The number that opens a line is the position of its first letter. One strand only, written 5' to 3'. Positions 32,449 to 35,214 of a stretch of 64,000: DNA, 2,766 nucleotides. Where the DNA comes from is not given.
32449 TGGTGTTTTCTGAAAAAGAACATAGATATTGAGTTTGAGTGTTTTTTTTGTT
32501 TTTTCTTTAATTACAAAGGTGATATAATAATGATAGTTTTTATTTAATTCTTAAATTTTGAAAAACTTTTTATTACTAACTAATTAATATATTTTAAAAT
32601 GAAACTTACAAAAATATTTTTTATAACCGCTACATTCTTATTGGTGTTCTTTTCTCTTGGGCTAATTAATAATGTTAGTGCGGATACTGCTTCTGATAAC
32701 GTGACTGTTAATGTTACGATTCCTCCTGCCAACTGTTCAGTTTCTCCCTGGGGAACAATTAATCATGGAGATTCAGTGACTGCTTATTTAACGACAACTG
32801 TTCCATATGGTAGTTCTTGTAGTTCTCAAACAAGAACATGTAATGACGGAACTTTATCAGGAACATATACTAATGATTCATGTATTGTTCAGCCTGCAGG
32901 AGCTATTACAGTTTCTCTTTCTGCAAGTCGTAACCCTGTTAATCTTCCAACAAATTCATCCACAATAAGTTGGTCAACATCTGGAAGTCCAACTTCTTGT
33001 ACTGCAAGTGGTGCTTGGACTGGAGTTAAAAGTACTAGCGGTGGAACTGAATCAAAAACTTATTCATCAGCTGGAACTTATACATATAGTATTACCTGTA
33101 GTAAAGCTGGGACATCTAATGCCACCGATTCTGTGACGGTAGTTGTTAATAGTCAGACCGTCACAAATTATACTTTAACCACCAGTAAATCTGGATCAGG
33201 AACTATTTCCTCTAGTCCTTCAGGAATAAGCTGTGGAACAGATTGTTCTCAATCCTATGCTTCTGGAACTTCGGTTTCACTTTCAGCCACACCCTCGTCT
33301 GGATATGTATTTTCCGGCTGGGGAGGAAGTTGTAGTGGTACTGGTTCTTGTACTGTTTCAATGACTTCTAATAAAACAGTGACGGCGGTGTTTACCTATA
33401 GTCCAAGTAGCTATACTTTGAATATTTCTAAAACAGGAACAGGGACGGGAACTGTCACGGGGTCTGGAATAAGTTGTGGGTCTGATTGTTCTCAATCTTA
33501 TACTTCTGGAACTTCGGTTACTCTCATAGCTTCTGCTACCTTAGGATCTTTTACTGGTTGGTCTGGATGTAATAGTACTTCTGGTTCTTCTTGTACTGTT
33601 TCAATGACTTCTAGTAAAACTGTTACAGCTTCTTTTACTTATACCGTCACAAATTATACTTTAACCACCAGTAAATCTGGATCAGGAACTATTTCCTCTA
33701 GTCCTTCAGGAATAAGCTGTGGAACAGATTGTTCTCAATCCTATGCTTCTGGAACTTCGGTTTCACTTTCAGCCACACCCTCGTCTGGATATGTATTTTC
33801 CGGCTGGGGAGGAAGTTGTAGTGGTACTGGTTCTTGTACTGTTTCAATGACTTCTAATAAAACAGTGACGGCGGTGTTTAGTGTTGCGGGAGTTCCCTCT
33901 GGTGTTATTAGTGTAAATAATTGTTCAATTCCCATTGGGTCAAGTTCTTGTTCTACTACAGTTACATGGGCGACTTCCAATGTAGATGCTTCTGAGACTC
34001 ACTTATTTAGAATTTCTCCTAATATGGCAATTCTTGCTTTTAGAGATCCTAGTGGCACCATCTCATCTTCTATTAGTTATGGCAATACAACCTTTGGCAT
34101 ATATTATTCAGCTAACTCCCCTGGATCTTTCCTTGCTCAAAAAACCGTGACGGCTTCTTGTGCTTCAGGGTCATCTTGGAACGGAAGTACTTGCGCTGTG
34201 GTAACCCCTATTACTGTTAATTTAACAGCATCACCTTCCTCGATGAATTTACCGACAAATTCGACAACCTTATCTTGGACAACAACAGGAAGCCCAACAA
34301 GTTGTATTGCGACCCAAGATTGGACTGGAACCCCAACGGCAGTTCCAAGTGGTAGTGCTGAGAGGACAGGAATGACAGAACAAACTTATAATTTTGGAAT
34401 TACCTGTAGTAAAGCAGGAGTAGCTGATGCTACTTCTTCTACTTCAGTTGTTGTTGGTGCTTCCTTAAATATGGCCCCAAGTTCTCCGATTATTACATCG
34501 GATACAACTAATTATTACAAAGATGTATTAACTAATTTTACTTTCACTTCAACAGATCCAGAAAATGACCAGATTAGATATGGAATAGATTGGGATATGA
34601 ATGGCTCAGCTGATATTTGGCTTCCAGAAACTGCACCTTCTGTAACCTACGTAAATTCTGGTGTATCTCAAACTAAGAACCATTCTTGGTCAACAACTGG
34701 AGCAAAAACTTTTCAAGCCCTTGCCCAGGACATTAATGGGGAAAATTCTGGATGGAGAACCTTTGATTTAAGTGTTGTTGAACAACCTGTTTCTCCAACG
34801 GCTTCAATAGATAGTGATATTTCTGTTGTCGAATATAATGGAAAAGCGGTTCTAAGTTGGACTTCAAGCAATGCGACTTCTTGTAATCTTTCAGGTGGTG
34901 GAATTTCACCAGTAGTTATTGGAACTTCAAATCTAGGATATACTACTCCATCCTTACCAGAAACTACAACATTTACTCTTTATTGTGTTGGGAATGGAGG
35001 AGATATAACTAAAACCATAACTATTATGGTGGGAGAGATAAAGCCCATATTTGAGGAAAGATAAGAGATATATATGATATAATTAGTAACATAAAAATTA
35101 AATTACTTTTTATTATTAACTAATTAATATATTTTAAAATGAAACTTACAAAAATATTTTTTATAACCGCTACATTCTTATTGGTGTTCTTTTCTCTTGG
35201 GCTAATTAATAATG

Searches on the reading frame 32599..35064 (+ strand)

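Call 54: search_protein_families(library=pfam, proteins=[window:32599-35064:+], max_evalue=0.00001)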
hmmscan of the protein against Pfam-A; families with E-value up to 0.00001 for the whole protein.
window:32599-35064:+ (821 aa): 1 family
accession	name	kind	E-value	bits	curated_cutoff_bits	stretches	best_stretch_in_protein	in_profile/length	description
PF18998.6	Flg_new_2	-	4.3e-26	91.1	23.6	3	191-268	1-72/73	Divergent InlB B-repeat domain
